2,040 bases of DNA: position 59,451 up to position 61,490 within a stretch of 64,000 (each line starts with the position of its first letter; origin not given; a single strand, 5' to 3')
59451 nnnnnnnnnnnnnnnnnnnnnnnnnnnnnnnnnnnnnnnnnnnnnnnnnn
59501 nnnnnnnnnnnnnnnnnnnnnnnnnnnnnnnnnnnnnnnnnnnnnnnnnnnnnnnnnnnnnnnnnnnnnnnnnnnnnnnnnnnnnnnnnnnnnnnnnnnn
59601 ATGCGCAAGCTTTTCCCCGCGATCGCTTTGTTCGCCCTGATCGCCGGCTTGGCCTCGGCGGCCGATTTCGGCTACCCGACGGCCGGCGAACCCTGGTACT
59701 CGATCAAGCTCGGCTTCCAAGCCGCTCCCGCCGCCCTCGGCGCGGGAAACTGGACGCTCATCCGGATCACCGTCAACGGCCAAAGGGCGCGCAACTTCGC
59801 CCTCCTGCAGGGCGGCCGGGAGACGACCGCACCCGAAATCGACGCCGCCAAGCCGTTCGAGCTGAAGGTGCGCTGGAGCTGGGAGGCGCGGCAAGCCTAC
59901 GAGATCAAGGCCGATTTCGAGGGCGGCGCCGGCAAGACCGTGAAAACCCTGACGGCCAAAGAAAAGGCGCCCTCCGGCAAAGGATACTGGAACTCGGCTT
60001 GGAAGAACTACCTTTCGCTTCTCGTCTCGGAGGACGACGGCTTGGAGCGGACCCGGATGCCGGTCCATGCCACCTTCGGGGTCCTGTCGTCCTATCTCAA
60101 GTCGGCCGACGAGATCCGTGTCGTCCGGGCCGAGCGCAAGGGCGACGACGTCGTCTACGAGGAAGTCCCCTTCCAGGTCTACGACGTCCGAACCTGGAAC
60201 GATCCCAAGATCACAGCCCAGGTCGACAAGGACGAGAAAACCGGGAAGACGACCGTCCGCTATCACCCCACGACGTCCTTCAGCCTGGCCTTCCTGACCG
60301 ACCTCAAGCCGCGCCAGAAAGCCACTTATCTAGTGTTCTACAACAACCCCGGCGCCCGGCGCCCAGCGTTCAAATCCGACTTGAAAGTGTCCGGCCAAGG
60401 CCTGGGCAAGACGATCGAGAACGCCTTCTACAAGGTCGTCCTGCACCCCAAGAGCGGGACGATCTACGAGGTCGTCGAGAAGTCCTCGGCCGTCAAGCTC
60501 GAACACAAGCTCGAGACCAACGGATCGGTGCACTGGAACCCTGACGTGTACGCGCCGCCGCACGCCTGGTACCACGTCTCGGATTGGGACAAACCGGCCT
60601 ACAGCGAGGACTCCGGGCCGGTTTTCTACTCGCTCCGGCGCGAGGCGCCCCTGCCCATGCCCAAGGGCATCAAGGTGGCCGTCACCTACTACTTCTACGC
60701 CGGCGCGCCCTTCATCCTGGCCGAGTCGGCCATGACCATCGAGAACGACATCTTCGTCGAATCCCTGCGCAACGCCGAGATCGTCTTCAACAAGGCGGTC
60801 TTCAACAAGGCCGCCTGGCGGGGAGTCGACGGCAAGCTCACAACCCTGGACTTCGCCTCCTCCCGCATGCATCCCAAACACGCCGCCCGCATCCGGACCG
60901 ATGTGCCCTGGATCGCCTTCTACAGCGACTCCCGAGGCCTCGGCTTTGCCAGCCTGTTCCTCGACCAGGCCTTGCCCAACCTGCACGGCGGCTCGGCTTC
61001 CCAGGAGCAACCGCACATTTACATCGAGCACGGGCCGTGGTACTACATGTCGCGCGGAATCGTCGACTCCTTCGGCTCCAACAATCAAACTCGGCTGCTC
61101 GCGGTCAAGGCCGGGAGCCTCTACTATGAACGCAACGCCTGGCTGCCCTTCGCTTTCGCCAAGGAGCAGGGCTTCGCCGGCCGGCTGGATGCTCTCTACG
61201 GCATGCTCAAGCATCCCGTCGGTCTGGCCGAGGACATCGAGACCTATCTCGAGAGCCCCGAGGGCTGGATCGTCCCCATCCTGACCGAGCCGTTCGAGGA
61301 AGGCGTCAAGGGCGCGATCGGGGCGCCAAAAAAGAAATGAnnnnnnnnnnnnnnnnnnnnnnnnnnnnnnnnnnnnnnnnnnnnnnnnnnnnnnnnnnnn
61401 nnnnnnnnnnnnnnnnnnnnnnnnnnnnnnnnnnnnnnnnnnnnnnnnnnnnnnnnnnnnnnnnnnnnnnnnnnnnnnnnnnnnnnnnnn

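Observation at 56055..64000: Divergent locus: an SSS-kdgK-eda operon facing an operon of unknown secreted proteins; candidate undescribed polysaccharide or uronate module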

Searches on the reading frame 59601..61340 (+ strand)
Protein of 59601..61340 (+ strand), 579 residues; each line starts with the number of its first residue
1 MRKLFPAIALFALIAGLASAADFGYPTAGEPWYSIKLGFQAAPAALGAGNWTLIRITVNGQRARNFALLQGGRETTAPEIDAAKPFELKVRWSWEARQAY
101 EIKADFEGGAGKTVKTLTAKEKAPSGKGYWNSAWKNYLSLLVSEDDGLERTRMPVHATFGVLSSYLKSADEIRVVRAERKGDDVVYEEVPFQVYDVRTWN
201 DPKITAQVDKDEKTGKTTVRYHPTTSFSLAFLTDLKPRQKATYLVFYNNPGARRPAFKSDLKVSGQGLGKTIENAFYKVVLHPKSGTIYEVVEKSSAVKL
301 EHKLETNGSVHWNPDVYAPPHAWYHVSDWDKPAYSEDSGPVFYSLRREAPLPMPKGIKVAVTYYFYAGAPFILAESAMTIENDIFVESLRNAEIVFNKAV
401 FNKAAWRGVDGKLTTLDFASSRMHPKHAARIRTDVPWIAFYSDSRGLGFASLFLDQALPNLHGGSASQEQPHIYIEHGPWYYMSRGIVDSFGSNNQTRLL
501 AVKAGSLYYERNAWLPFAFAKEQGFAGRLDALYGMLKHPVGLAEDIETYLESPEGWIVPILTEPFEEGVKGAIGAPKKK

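Call 6: search_protein_families(library=pfam, proteins=[window:59601-61340:+], max_evalue=0.1)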
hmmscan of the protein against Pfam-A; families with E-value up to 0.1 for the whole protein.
window:59601-61340:+ (579 aa): 0 families

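Call 7: search_protein_families(library=ncbifam, proteins=[window:59601-61340:+], max_evalue=0.1)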
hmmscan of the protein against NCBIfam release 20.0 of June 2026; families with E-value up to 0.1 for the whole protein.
window:59601-61340:+ (579 aa): 0 families

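Call 9: find_homologous_proteins(query=window:59601-61337:+)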
Query window:59601-61337:+ (579 aa): 407 proteins with E <= 0.001 among 8000 candidates; the best 120 are listed.
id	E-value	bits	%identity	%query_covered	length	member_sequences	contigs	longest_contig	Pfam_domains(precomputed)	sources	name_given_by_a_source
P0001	0.0e+0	1337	100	100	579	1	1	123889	-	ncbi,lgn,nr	ncbi:MAG: hypothetical protein NTZ26_06385 [Candidatus Aminicenantes bacterium]|nr:hypothetical prot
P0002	0.0e+0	1144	85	96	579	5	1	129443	-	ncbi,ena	-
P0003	0.0e+0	1107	82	100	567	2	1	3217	-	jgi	jgi:hypothetical protein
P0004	0.0e+0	1100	79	98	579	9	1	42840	-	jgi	-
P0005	0.0e+0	1043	76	100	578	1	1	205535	-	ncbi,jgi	jgi:hypothetical protein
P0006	2.3e-297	1005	72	100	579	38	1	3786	-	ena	-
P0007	2.6e-296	1002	72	99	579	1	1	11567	-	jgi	jgi:hypothetical protein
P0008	8.1e-294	994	72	100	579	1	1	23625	-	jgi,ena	-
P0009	7.6e-291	984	73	99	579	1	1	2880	-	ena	-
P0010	3.3e-290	982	72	100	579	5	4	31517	-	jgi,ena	jgi:hypothetical protein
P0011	8.4e-288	974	72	100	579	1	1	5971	-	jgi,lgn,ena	-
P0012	5.3e-287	971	71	100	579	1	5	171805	-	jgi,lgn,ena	-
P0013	1.1e-286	970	71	100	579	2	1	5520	-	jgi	-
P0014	1.3e-285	966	70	98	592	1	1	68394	-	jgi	jgi:hypothetical protein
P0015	8.1e-285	964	72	97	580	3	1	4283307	-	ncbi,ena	-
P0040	8.2e-230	782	58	99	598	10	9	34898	-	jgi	jgi:hypothetical protein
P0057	5.1e-227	773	59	97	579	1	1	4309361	-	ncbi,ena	-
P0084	2.7e-223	761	55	100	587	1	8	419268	-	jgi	jgi:hypothetical protein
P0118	4.9e-221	753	57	96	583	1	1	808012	-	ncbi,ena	-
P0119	5.0e-221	753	54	100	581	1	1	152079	-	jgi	jgi:hypothetical protein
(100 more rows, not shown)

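Call 10: find_encoding_contigs(protein=P0001, flank=10000, max_places=3)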
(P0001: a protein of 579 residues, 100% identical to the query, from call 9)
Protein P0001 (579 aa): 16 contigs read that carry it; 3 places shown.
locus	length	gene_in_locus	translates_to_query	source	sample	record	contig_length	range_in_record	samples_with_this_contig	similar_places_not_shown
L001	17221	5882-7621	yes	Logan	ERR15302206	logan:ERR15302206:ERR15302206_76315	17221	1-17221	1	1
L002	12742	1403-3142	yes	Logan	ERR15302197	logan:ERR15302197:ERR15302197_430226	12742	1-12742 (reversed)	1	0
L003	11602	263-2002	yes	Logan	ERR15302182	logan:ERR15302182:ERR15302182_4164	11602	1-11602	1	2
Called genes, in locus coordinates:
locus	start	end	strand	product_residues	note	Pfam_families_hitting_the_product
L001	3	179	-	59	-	?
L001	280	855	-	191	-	PF14512:TM1586_NiRdase (faint), PF00881:Nitroreductase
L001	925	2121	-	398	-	PF00083:Sugar_tr (faint), PF07690:MFS_1, PF12832:MFS_1_like, PF07690:MFS_1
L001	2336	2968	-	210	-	PF01081:Aldolase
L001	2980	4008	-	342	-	PF00294:PfkB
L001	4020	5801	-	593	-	PF00474:SSF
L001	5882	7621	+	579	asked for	-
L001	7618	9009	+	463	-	PF00557:Peptidase_M24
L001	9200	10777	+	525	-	-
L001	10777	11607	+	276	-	PF02585:PIG-L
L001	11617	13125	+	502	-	PF00370:FGGY_N, PF02782:FGGY_C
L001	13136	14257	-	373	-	PF13793:Pribosyltran_N, PF14572:Pribosyl_synth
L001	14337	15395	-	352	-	PF01208:URO-D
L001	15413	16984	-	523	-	PF03951:Gln-synt_N, PF00120:Gln-synt_C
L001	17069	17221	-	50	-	?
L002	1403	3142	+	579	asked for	-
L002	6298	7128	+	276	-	PF02585:PIG-L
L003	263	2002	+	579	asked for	-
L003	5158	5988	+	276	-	PF02585:PIG-L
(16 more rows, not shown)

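Call 13: search_solved_structures(query=window:59601-61337:+, max_evalue=10)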
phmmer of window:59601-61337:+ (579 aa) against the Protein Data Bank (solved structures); distinct sequences matched with E-value up to 10: 0.

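Call 16: search_protein_families(library=ncbifam, proteins=[L001:10777-11604:+, L001:11617-13122:+, L001:9200-10774:+], max_evalue=0.01)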
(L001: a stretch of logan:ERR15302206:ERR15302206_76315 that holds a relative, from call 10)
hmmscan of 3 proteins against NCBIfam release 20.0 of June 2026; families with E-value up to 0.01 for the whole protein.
L001:10777-11604:+ (276 aa): 0 families

L001:11617-13122:+ (502 aa): 12 families
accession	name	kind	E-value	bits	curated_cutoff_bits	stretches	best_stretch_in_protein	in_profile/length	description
TIGR01312.1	XylB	equivalog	1.2e-150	502.2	380.25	1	4-487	1-479/481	xylulokinase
NF011601.0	PRK15027.1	equivalog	8.1e-71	238.8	912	1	3-493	2-481/484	xylulokinase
TIGR01314.1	gntK_FGGY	equivalog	6.1e-42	143.8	648.55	1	4-496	3-498/505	gluconokinase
TIGR01311.1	glycerol_kin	equivalog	2.3e-27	95.5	590.35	2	4-263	4-263/496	glycerol kinase GlpK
NF003154.0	PRK04123.1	equivalog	2.3e-24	86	428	2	2-266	5-301/554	ribulokinase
NF008187.0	PRK10939.1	equivalog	5.6e-23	81.3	528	2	5-266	8-268/521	autoinducer-2 kinase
NF000756.0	PRK00047.1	subfamily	2.1e-21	75.8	498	2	4-265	8-269/502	glycerol kinase GlpK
TIGR01234.1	L-ribulokinase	equivalog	1.9e-17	63.3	583.25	2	2-266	2-294/536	ribulokinase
TIGR02628.1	fuculo_kin_coli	equivalog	9.4e-12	44.6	470.9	2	86-253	84-250/465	L-fuculokinase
TIGR02627.1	rhamnulo_kin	equivalog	6.4e-10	38.2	527.95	1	52-204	47-198/454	rhamnulokinase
TIGR01315.1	5C_CHO_kinase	subfamily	9.1e-08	31.2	408.7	1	4-221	3-228/541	FGGY family pentulose kinase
NF007925.0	PRK10640.1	equivalog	1.8e-06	26.6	639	1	135-202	135-202/489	rhamnulokinase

L001:9200-10774:+ (525 aa): 0 families

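Call 21: find_encoding_contigs(protein=P0015, flank=10000, max_places=1)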
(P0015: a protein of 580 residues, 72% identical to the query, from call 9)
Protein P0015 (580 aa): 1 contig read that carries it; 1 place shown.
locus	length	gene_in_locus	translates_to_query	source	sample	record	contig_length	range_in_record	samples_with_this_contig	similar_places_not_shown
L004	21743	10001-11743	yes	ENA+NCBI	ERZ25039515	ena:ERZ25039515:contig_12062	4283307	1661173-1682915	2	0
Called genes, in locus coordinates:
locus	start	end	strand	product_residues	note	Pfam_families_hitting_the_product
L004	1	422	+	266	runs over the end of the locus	PF04909:Amidohydro_2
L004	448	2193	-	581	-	PF00474:SSF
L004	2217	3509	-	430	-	PF00202:Aminotran_3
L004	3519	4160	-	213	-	PF01081:Aldolase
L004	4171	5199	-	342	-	PF00294:PfkB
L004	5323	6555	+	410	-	PF01546:Peptidase_M20, PF07687:M20_dimer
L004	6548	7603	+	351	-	PF08240:ADH_N, PF16912:Glu_dehyd_C (weak), PF00107:ADH_zinc_N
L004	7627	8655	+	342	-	PF01408:GFO_IDH_MocA, PF02894:GFO_IDH_MocA_C, PF22725:GFO_IDH_MocA_C3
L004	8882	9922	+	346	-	PF00389:2-Hacid_dh, PF02826:2-Hacid_dh_C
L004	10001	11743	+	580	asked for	-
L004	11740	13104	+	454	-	PF00557:Peptidase_M24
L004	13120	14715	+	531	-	-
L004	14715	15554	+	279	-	PF02585:PIG-L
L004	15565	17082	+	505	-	PF00370:FGGY_N, PF02782:FGGY_C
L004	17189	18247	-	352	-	PF01208:URO-D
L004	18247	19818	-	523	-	PF03951:Gln-synt_N, PF00120:Gln-synt_C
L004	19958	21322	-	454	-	PF07075:NamZ_N, PF20732:NamZ_C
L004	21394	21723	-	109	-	PF01061:ABC2_membrane, PF12698:ABC2_membrane_3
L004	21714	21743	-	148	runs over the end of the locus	PF01061:ABC2_membrane, PF12698:ABC2_membrane_3 (weak)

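Call 22: find_encoding_contigs(protein=P0057, flank=10000, max_places=1)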
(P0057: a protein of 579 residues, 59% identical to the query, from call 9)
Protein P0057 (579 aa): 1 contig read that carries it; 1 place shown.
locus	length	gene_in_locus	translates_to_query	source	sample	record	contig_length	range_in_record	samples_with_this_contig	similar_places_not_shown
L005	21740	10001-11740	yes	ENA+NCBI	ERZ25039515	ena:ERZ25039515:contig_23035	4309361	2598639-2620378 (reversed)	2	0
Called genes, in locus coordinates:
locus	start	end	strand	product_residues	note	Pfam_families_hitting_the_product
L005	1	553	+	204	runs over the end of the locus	PF13338:AbiEi_4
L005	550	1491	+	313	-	PF08843:AbiEii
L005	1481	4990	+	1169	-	PF04313:HSDR_N, PF00270:DEAD (weak), PF04851:ResIII, PF18766:SWI2_SNF2, PF22679:T1R_D3-like, PF04326:SLFN_AlbA_2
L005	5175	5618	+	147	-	PF01797:Y1_Tnp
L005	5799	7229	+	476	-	-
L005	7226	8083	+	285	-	PF02585:PIG-L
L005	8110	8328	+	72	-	-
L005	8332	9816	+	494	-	PF00474:SSF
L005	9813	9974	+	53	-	-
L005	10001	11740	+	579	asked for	-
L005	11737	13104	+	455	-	PF00557:Peptidase_M24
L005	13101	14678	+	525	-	-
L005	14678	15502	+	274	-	PF02585:PIG-L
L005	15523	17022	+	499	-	PF00370:FGGY_N, PF02782:FGGY_C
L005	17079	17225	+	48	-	-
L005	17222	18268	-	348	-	PF01208:URO-D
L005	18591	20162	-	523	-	PF03951:Gln-synt_N, PF00120:Gln-synt_C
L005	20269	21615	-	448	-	PF07075:NamZ_N, PF20732:NamZ_C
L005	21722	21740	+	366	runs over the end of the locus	PF00149:Metallophos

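Call 23: find_encoding_contigs(protein=P0118, flank=10000, max_places=1)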
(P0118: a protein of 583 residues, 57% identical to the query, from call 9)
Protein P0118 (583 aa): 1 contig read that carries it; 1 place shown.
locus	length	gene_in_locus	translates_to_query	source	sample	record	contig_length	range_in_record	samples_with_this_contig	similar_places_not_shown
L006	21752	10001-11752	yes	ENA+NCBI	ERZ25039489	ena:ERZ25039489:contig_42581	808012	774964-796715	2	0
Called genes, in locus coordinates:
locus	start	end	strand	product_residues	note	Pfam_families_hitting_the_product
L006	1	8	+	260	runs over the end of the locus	PF01182:Glucosamine_iso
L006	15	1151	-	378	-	-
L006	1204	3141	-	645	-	PF10920:DUF2705 (weak), PF12730:ABC2_membrane_4 (weak)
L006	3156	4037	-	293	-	PF00005:ABC_tran, PF13304:AAA_21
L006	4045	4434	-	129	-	PF00392:GntR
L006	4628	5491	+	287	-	PF00582:Usp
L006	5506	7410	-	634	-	PF02129:Peptidase_S15, PF00326:Peptidase_S9 (faint), PF08530:PepX_C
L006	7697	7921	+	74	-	-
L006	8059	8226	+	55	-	-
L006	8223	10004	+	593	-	PF00474:SSF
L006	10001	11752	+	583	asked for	-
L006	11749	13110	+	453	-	PF00557:Peptidase_M24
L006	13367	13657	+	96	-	PF00076:RRM_1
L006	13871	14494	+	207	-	PF11412:DsbD_N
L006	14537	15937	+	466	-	PF12390:Se-cys_synth_N, PF03841:SelA, PF01053:Cys_Met_Meta_PP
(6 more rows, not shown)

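Call 24: predict_structure(alignment_id=A1)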
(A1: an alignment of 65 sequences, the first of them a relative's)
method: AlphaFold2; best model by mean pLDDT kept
length: 579 residues; sequences in the alignment: 65
mean_pLDDT: 88.7   pTM: 0.87
mean pLDDT of the five models: 88.7, 86.5, 85.9, 85.5, 84.4
residues with pLDDT >= 90: 432; 70-90: 90; 50-70: 26; < 50: 31
segments of 3 or more residues with pLDDT < 50: 14-17, 555-579
pLDDT, mean of each block of 10 residues (from residue 1): 54 55 95 94 87 94 91 87 92 95 91 90 94 93 98 96 93 96 95 96 89 78 94 98 95 93 97 98 96 95 75 88 89 97 98 94 98 98 95 90 94 95 86 96 96 97 93 91 92 71 97 97 95 96 89 49 33 34
secondary structure, 60 per line:
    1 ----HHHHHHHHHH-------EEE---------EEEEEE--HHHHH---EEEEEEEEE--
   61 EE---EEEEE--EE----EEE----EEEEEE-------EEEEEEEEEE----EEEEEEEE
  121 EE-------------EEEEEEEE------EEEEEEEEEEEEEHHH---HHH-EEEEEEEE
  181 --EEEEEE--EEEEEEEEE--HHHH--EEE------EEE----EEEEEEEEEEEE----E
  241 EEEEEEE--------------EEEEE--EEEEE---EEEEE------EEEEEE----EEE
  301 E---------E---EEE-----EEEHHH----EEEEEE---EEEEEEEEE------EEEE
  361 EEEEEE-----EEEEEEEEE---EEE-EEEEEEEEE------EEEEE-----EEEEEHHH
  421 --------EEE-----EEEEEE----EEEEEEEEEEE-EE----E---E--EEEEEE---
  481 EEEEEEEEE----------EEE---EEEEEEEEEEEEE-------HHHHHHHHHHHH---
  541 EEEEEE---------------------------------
elements in order: H5-14 E22-24 E34-39 H42-46 E50-58 E66-70 E79-81 E86-91 E99-108 E113-122 E136-143 E150-162 E173-180 E183-188 E191-199 H202-205 E208-210 E217-219 E224-235 E240-247 E262-266 E269-273 E277-281 E288-293 E298-301 E315-317 E323-325 E333-338 E342-350 E357-366 E372-380 E384-386 E388-396 E403-407 E413-417 E429-431 E437-442 E447-457 E472-477 E481-489 E500-502 E506-518 H526-537 E541-546

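Call 25: search_protein_representatives(protein=window:59601-61337:+)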
Query: 579 residues. Proteins with E-value up to 0.001 (for the whole library): 325; up to 1e-10: 209; up to 1e-30: 78. The best 150 are listed.
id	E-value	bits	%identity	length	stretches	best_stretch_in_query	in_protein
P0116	1.5e-221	753.3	56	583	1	6-579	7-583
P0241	3.4e-153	527.5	53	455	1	7-437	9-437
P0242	2.9e-132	458.4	39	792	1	22-576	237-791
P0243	5.4e-130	450.9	43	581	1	13-579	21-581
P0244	4.0e-126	438.1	39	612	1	20-578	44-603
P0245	2.6e-121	422.2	39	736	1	20-577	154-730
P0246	1.9e-120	419.4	37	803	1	21-578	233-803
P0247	7.6e-110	384.4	38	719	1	53-576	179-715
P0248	8.1e-109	381.0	39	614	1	93-572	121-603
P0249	1.9e-104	366.6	38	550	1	21-567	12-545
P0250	1.3e-97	344.0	37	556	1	21-567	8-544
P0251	1.4e-87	310.9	36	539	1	52-567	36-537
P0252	1.4e-85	304.3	33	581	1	24-553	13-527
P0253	5.2e-83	295.8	37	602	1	62-554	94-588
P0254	1.4e-81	291.0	36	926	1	67-555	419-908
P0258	4.8e-73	262.9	37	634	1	41-543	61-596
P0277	9.3e-48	179.4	31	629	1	110-511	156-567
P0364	3.8e-21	91.5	33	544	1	223-525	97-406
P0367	1.6e-20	89.4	27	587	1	229-542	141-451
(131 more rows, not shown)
